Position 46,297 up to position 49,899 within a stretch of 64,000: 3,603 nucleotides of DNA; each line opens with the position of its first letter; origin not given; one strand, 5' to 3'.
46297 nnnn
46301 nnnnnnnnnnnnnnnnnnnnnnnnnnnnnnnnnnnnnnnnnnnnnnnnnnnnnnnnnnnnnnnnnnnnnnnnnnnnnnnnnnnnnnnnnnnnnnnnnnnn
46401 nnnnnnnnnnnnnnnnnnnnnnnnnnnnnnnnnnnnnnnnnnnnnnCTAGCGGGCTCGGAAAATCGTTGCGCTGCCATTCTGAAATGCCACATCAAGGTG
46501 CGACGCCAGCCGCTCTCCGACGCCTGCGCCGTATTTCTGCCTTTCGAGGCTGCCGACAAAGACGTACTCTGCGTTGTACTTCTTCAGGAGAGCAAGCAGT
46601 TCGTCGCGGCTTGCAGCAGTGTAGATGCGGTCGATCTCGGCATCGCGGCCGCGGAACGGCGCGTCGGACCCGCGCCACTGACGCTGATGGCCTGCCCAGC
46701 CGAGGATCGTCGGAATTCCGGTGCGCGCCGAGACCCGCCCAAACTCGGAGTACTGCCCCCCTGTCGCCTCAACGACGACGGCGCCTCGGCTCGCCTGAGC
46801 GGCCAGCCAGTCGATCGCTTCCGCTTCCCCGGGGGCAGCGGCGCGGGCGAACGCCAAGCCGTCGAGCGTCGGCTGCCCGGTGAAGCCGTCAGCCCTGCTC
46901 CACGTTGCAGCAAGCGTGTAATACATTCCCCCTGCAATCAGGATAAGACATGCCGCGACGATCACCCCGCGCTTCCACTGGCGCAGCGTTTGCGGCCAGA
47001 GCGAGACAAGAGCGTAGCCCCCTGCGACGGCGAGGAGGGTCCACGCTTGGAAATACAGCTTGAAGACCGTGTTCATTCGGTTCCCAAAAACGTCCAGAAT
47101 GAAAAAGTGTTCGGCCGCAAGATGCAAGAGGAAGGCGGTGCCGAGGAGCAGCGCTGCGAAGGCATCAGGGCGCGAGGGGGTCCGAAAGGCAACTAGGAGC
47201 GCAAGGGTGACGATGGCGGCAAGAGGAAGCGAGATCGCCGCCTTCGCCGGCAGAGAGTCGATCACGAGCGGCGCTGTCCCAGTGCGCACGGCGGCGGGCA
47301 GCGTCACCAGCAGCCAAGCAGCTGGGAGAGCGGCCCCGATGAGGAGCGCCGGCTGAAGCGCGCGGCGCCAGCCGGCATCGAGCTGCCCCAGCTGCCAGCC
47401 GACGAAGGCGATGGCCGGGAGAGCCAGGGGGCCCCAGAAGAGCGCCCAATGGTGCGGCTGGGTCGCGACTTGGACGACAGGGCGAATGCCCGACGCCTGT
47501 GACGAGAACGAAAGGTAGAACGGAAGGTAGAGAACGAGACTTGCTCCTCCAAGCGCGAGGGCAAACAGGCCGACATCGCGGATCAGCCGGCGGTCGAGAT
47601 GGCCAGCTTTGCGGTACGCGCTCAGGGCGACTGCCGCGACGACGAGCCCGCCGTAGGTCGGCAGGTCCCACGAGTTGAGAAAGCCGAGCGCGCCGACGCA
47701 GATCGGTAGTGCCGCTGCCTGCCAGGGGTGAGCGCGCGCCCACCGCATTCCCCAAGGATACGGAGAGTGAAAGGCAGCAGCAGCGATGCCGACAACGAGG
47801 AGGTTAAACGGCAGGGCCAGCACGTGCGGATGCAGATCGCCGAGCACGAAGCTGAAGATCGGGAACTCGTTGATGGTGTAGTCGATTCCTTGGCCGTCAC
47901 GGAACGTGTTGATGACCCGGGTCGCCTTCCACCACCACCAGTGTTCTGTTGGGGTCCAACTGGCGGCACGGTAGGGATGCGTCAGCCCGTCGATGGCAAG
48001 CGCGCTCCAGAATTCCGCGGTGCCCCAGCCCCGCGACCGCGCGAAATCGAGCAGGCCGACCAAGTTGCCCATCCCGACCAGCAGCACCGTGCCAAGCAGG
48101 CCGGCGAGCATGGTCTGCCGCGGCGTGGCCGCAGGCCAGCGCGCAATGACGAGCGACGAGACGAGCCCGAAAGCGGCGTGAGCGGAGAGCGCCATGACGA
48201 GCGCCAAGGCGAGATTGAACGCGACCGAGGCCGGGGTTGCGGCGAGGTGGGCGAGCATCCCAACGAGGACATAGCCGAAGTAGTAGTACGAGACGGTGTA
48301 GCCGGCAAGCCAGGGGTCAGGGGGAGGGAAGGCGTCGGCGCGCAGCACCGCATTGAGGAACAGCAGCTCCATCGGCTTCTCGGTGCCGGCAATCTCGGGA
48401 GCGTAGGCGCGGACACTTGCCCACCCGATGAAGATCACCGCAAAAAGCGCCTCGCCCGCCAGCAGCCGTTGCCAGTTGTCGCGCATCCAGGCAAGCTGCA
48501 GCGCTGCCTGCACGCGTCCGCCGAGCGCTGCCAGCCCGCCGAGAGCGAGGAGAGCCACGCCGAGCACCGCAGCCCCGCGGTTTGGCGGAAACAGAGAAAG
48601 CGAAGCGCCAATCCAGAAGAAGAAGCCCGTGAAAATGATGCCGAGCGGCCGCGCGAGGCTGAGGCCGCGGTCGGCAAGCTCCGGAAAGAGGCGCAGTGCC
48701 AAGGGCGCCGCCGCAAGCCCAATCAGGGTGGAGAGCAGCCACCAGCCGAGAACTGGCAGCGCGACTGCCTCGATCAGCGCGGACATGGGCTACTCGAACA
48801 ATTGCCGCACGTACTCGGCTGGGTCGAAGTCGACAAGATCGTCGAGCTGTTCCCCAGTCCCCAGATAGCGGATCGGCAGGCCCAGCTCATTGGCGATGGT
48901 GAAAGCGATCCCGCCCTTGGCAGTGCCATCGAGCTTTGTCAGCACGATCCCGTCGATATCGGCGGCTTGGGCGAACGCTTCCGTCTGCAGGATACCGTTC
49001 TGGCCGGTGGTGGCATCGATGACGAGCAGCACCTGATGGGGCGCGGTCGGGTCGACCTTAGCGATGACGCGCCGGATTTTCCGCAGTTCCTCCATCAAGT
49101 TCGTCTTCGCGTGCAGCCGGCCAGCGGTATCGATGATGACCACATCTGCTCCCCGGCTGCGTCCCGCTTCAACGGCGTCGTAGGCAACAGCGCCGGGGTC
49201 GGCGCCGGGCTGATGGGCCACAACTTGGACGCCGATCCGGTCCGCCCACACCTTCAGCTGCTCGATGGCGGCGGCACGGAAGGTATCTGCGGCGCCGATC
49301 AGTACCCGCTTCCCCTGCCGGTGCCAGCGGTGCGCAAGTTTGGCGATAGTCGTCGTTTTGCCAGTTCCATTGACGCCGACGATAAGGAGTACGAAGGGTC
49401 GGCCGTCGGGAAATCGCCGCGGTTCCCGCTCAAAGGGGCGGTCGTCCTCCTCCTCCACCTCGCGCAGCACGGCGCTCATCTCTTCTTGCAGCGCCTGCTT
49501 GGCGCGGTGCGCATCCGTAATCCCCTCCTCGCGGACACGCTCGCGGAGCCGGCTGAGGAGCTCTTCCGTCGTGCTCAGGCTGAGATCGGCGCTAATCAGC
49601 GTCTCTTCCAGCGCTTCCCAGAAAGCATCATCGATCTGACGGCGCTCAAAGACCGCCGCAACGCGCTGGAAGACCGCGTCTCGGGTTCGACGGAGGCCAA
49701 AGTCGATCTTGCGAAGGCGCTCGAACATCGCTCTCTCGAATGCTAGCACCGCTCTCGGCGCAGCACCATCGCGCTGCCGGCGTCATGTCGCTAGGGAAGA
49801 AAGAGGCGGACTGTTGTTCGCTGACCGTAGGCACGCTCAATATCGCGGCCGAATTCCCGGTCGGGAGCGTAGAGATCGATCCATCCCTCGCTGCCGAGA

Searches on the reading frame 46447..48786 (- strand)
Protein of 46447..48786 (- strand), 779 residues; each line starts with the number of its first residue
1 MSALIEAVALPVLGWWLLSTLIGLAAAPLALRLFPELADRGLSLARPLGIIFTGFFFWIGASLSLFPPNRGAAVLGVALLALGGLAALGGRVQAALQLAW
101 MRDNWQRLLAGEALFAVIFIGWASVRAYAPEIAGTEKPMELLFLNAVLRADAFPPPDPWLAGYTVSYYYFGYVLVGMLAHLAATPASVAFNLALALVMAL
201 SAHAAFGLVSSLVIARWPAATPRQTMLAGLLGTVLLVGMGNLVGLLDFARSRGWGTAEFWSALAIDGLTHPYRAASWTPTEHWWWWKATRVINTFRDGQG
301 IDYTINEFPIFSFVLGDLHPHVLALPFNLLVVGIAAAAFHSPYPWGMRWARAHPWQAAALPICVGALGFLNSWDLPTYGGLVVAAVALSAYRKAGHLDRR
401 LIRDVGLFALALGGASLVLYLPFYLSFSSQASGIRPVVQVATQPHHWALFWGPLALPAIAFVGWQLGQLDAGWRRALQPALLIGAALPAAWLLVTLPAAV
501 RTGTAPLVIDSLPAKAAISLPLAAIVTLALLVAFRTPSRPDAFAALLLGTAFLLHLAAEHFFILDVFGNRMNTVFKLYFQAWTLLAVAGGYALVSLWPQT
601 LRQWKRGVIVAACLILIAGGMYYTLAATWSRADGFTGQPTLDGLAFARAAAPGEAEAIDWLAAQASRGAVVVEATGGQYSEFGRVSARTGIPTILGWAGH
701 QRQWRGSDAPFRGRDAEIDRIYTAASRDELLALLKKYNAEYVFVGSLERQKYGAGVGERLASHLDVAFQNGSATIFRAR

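Call 7: search_protein_families(library=pfam, proteins=[window:46447-48786:-], max_evalue=0.01)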
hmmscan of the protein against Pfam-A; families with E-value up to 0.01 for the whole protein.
window:46447-48786:- (779 aa): 1 family
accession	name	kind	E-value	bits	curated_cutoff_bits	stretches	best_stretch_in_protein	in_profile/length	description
PF10060.15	DUF2298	-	8.8e-109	365.1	27.8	1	53-585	2-488/488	Uncharacterized membrane protein (DUF2298)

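Call 8: search_protein_families(library=ncbifam, proteins=[window:46447-48786:-], max_evalue=0.01)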
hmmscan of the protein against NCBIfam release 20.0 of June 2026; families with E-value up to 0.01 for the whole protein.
window:46447-48786:- (779 aa): 1 family
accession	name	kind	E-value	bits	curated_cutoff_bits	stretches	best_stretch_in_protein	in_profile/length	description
TIGR03662.1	Chlor_Arch_YYY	subfamily_domain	6.2e-166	554.1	300.25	1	11-778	4-726/727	chlor_Arch_YYY domain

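Call 73: search_solved_structures(query=A5, max_evalue=10)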
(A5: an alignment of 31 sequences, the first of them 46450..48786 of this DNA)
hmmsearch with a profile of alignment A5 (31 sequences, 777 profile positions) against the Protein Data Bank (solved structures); distinct sequences matched with E-value up to 10: 33.
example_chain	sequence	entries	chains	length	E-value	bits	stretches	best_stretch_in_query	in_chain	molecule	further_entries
4y8f_A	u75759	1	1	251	0.029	15.8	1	726-771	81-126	Triosephosphate Isomerase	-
4y9a_A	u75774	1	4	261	0.082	14.3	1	728-774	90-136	Triosephosphate isomerase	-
5ibx_A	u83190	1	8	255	0.11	13.9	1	726-771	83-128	Triosephosphate isomerase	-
2vff_A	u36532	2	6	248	0.25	12.6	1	726-767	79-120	TRIOSEPHOSPHATE ISOMERASE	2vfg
5bmx_A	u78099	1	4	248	0.29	12.5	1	724-767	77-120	Triosephosphate isomerase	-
4zz9_A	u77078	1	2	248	0.29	12.4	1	725-767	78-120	Triosephosphate isomerase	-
1vga_A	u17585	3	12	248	0.32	12.3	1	726-767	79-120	Triosephosphate isomerase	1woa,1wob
4z0s_A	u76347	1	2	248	0.32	12.3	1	726-767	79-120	Triosephosphate isomerase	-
4z0j_A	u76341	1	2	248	0.32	12.3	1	726-767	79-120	Triosephosphate isomerase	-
4ywi_A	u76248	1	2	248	0.32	12.3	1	726-767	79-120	Triosephosphate isomerase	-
2vfd_A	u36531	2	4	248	0.33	12.3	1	726-767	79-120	TRIOSEPHOSPHATE ISOMERASE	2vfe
5brb_A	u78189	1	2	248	0.33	12.3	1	726-767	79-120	Triosephosphate isomerase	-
1lyx_A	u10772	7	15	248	0.35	12.2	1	726-767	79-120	Triosephosphate Isomerase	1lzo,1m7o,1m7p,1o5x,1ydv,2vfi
4yxg_A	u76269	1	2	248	0.35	12.2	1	726-767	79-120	Triosephosphate isomerase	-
5gv4_A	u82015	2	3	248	0.38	12.1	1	726-767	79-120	Triosephosphate isomerase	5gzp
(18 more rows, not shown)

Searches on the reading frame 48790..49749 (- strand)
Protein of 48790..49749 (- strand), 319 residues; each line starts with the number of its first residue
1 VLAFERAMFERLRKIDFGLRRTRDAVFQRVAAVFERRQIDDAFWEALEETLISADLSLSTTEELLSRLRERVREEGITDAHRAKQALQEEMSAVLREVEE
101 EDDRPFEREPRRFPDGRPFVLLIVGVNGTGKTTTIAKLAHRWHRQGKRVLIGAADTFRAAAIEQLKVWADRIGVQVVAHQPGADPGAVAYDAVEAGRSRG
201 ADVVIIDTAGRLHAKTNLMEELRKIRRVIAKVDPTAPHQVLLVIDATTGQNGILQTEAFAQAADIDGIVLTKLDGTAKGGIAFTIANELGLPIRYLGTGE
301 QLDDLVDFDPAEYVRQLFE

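Call 10: search_protein_families(library=pfam, proteins=[window:48790-49749:-], max_evalue=0.001)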
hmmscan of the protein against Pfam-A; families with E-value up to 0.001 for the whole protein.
window:48790-49749:- (319 aa): 10 families
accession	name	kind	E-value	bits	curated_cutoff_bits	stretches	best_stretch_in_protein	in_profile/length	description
PF00448.28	SRP54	-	3.4e-77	259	22.7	1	118-318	1-195/196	SRP54-type protein, GTPase domain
PF02881.24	SRP54_N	-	6.1e-14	52.4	22.4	1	28-91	3-75/75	SRP54-type protein, helical bundle domain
PF13604.12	AAA_30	-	1.5e-08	35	27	1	120-222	20-108/191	AAA domain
PF13401.12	AAA_22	-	3.6e-08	34.2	27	1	120-243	7-121/130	AAA domain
PF13191.12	AAA_16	-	1.8e-06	29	32.6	1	112-246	18-140/167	AAA ATPase domain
PF25199.1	nSTAND_NTPase5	-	1.4e-05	25.4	34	1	114-158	37-82/145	Novel STAND NTPase 5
PF02492.25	cobW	-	4.4e-05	23.6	20.7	1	120-276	2-156/180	CobW/HypB/UreG, nucleotide-binding domain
PF06414.18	Zeta_toxin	-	0.00013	22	22.3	1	112-160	10-57/199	Zeta toxin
PF00005.33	ABC_tran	-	0.00032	21.7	25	0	120-200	13-80/137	ABC transporter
PF01656.29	CbiA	-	0.00039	20.8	25.4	0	128-241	9-54/125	CobQ/CobB/MinD/ParA nucleotide binding domain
